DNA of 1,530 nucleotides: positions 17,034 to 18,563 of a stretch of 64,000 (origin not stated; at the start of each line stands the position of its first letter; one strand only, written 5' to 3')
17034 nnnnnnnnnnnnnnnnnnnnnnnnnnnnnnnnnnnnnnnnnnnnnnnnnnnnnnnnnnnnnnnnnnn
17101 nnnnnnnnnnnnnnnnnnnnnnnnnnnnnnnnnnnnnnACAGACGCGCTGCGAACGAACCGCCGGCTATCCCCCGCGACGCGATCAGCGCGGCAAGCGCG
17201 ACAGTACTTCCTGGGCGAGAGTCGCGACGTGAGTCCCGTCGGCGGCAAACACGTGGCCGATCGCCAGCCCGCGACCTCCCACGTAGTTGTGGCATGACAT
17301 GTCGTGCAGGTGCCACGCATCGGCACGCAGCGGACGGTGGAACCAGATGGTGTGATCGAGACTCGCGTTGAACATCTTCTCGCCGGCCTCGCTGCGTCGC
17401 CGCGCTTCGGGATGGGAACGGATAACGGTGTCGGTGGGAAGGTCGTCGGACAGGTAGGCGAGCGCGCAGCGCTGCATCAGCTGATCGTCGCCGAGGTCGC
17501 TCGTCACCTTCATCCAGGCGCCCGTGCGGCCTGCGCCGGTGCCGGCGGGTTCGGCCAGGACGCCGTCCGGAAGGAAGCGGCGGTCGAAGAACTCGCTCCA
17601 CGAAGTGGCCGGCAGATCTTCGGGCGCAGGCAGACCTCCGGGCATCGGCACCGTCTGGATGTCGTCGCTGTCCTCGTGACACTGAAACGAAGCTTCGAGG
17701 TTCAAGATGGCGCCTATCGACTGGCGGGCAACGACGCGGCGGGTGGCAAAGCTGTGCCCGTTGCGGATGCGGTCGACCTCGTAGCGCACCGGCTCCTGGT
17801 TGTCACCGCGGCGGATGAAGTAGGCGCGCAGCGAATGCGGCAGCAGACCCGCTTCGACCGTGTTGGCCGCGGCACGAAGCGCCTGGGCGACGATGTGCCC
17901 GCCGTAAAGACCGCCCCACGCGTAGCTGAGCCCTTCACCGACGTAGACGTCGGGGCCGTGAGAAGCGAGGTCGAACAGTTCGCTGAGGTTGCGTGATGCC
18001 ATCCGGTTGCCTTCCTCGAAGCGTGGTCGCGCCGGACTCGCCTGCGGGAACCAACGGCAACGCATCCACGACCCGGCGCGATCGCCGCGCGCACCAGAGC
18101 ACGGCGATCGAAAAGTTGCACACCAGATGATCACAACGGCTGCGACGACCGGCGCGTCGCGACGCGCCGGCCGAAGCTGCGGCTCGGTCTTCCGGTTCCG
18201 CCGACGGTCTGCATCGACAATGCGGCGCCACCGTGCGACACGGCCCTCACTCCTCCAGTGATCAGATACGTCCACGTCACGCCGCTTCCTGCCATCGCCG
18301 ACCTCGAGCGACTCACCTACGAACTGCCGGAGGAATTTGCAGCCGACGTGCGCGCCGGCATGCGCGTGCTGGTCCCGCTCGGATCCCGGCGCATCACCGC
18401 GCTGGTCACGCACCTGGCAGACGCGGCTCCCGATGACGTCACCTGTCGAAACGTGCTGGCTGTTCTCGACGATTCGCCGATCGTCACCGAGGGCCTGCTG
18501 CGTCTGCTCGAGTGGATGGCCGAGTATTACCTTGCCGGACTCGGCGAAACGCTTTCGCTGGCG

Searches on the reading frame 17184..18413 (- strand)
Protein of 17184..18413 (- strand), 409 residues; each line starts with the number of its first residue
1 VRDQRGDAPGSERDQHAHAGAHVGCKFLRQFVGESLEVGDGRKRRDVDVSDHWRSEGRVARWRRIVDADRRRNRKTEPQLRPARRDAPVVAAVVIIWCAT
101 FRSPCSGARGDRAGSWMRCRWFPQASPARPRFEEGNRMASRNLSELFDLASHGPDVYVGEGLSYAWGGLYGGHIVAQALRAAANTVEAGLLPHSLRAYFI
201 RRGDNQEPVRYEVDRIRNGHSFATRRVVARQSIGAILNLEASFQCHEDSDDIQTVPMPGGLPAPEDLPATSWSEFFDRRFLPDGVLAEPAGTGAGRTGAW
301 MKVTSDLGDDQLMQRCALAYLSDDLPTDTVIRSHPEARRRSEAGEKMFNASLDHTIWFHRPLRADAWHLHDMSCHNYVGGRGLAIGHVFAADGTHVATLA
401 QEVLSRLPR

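Call 23: search_protein_families(library=pfam, proteins=[window:17184-18413:-], max_evalue=0.001)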
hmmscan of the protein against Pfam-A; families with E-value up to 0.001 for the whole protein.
window:17184-18413:- (409 aa): 3 families
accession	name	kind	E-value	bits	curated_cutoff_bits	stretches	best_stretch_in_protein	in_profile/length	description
PF20789.3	4HBT_3C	-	4.1e-25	89.1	24.1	1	262-404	8-139/140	Acyl-CoA thioesterase C-terminal domain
PF02551.21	Acyl_CoA_thio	-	5.5e-24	84.9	21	1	290-402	24-130/132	Acyl-CoA thioesterase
PF13622.12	4HBT_3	-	3.5e-15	56.5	24.3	1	167-243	9-82/83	Acyl-CoA thioesterase N-terminal domain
